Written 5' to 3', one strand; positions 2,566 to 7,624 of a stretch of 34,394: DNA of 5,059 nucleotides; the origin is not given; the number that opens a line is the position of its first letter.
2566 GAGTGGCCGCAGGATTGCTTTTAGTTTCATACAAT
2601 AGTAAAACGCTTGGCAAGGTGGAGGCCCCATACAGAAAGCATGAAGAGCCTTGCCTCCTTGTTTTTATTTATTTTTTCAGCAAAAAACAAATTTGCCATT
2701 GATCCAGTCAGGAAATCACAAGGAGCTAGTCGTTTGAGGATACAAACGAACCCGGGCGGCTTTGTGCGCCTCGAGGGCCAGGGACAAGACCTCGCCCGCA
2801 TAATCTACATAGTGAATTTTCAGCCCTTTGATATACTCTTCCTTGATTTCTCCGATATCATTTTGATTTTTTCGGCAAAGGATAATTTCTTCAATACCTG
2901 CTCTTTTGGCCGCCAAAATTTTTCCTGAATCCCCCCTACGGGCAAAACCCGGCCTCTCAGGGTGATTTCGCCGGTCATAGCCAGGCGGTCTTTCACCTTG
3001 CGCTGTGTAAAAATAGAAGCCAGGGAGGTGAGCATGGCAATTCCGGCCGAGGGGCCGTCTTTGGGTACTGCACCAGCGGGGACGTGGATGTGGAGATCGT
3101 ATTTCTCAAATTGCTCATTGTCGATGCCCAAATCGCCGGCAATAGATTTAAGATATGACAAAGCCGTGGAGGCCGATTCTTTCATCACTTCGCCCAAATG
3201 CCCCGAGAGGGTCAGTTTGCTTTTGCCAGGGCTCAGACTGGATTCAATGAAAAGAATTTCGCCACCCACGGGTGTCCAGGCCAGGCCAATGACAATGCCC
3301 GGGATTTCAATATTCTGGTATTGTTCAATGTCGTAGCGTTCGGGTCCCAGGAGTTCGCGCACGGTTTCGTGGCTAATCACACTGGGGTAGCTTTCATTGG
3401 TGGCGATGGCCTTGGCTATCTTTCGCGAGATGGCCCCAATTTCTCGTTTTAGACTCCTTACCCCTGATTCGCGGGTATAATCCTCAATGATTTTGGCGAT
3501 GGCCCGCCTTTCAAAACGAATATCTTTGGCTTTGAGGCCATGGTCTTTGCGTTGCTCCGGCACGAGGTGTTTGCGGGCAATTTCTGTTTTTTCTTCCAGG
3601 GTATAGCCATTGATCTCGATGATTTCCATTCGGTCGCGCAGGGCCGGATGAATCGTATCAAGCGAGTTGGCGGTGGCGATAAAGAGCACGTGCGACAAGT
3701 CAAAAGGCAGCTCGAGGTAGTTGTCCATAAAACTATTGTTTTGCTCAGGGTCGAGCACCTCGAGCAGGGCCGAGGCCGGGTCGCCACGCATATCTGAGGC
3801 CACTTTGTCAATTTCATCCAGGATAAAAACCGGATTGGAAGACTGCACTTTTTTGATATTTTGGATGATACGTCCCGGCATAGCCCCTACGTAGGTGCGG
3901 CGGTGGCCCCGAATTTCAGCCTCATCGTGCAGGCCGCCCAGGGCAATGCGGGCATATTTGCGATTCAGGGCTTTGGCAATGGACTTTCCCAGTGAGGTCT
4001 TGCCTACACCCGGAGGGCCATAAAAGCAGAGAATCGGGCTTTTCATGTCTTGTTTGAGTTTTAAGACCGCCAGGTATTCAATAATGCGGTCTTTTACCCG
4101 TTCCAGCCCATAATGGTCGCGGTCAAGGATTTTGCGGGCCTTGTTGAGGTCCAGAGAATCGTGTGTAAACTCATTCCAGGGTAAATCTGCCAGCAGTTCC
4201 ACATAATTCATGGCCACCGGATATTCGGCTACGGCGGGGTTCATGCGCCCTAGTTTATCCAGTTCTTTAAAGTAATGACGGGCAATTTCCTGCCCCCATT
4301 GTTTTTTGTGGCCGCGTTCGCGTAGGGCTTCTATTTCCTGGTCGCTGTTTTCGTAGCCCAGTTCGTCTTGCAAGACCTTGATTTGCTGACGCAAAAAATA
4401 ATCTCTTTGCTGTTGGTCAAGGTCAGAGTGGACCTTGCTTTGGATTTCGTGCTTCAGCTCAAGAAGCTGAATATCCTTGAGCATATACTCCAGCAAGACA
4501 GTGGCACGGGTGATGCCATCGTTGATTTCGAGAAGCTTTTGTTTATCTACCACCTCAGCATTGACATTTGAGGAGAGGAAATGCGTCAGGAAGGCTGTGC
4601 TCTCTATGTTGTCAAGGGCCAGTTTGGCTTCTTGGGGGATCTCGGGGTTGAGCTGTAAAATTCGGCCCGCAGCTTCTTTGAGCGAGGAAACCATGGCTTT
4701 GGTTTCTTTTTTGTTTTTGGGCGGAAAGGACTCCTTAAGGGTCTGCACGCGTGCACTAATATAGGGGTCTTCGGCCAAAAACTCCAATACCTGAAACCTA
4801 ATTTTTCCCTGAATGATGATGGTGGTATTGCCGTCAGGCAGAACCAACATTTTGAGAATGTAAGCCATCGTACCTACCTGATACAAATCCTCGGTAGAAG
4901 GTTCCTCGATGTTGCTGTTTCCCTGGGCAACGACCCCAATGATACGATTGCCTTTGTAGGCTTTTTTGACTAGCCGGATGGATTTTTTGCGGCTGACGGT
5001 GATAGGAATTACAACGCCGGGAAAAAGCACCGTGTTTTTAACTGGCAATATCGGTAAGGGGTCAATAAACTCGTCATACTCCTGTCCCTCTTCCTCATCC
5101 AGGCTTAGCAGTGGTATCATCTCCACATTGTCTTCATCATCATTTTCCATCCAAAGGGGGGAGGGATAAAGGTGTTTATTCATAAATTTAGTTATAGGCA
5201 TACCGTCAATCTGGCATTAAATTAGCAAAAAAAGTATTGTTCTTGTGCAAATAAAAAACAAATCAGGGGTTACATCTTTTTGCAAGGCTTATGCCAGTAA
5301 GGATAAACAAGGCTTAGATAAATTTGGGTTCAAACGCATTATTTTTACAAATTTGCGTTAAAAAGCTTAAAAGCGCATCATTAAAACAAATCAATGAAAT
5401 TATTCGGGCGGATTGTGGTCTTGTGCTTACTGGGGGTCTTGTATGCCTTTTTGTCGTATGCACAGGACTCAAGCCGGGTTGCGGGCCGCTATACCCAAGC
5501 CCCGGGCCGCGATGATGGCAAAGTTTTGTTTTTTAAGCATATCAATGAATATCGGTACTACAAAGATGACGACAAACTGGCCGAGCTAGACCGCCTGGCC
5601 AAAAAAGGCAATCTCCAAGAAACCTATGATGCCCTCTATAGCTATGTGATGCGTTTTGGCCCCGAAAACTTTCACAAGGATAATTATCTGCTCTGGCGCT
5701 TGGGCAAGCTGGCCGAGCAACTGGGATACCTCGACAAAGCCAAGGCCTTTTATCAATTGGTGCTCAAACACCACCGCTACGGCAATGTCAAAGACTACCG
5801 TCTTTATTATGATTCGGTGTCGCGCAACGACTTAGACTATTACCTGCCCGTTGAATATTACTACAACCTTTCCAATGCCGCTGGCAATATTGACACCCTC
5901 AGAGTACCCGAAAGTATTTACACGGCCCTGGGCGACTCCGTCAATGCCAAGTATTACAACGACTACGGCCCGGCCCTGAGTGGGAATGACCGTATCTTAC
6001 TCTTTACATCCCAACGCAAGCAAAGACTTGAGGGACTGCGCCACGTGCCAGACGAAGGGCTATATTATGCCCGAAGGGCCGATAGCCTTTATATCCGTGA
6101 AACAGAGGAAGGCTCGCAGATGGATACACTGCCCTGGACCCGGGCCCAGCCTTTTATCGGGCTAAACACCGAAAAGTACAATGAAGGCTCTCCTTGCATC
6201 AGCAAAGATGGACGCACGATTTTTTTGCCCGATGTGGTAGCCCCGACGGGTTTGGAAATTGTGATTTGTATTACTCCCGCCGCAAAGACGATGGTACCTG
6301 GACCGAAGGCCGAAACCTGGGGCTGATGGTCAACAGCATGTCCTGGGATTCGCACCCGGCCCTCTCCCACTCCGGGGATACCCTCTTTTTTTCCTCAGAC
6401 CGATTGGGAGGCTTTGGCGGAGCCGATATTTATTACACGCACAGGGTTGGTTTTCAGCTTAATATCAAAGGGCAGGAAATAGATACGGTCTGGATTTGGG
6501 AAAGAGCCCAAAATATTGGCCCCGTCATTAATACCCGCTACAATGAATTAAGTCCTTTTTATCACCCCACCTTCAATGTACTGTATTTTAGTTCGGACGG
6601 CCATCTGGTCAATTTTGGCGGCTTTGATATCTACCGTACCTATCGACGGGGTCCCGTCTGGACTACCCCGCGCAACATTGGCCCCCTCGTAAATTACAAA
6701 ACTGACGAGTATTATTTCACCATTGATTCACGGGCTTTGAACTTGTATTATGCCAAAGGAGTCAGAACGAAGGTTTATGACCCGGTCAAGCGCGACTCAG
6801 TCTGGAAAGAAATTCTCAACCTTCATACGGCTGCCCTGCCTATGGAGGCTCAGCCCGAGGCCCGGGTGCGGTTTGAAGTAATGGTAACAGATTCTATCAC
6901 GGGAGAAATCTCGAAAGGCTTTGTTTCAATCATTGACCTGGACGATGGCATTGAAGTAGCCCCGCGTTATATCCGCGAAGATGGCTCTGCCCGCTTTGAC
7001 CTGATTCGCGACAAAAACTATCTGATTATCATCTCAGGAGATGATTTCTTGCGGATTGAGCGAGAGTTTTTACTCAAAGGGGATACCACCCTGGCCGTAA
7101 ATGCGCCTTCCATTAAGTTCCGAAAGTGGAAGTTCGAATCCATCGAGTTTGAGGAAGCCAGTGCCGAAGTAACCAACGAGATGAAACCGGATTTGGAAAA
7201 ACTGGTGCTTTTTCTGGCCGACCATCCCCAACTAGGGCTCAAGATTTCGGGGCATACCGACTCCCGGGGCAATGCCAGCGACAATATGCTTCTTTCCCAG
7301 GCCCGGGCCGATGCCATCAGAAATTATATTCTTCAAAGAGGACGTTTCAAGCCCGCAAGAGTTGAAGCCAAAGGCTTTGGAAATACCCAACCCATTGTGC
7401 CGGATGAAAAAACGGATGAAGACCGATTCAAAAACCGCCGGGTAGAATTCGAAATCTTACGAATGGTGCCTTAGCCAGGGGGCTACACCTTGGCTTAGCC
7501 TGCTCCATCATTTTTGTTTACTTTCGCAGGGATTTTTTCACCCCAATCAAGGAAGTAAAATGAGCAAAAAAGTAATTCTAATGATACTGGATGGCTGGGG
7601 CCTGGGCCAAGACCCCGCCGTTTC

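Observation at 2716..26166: At least ten genes are broken by single-base frameshifts, nearly all in homopolymer runs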

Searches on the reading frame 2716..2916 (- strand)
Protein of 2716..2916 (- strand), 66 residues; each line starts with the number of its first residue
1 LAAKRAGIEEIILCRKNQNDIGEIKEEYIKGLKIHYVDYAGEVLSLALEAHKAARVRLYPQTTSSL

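Call 6: search_protein_families(library=pfam, proteins=[window:2716-2916:-], max_evalue=0.01)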
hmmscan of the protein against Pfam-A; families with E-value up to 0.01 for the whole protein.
window:2716-2916:- (66 aa): 1 family
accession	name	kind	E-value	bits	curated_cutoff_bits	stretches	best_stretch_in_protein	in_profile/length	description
PF05362.19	Lon_C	-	6e-09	36.2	21.1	1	1-49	156-204/205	Lon protease (S16) C-terminal proteolytic domain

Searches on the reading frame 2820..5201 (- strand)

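Call 6: search_protein_families(library=pfam, proteins=[window:2820-5201:-], max_evalue=0.01)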
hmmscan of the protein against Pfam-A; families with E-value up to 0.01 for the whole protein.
window:2820-5201:- (793 aa): 17 families
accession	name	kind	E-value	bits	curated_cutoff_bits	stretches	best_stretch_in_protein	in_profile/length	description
PF05362.19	Lon_C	-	1.3e-63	214.8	21.1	1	609-773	2-166/205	Lon protease (S16) C-terminal proteolytic domain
PF02190.22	LON_substr_bdg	-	7.4e-45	153.8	28.7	1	49-241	2-199/200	ATP-dependent protease La (LON) substrate-binding domain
PF00004.35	AAA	-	9.8e-27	94.4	21.2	1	391-529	1-127/131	ATPase family associated with various cellular activities (AAA)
PF22667.2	Lon_lid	-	6e-21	74.3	27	1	552-603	1-52/57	Lon protease AAA+ ATPase lid domain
PF07728.20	AAA_5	-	2.7e-10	40.8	22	1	391-525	2-139/139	AAA domain (dynein-related subfamily)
PF07724.20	AAA_2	-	1.2e-05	25.9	27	1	392-514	7-126/166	AAA domain (Cdc48 subfamily)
PF08298.17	AAA_PrkA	-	6.7e-05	22.5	25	1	358-415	56-112/358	PrkA AAA domain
PF13401.12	AAA_22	-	0.00048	20.9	27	1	389-472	6-97/130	AAA domain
PF00910.28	RNA_helicase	-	0.00089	20.2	21.5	1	391-511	1-103/105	RNA helicase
PF05496.18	RuvB_N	-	0.00094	19.4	27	1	362-416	8-61/159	Holliday junction DNA helicase RuvB P-loop domain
PF13191.12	AAA_16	-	0.00098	20.1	32.6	1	389-428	25-63/167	AAA ATPase domain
PF13173.12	AAA_14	-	0.001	19.5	27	1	388-486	2-75/129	AAA domain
PF13541.12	ChlI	-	0.0018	18.6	27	1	652-771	1-113/121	Subunit ChlI of Mg-chelatase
PF20720.3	nSTAND3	-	0.0037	17.4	27.2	0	390-417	19-47/155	Novel STAND NTPase 3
PF24883.2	NPHP3_N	-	0.0041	17.8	24.8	0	384-417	18-51/164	Nephrocystin 3, N-terminal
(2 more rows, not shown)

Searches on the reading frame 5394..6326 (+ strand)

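Call 6: search_protein_families(library=pfam, proteins=[window:5394-6326:+], max_evalue=0.01)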
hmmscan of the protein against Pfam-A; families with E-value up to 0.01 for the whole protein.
window:5394-6326:+ (310 aa): 1 family
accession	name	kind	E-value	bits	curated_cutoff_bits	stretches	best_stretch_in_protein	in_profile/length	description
PF07676.18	PD40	-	5.6e-06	26.6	20.9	0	188-210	9-32/38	WD40-like Beta Propeller Repeat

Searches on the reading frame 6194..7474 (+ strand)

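Call 6: search_protein_families(library=pfam, proteins=[window:6194-7474:+], max_evalue=0.01)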
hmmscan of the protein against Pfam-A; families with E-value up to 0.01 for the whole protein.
window:6194-7474:+ (426 aa): 4 families
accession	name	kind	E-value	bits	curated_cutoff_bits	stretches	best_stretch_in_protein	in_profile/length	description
PF00691.25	OmpA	-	4.6e-19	69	27.2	1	319-415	2-98/98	OmpA family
PF07676.18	PD40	-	1.6e-08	34.7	20.9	1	109-148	2-38/38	WD40-like Beta Propeller Repeat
PF05359.17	DUF748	-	4.5e-06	25.4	50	1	314-358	878-922/1037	Domain of Unknown Function (DUF748)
PF24025.1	Ig_DR_A0283-like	-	0.00082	20.1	27.1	1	226-286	8-68/102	DR_A0283-like, Ig-like domain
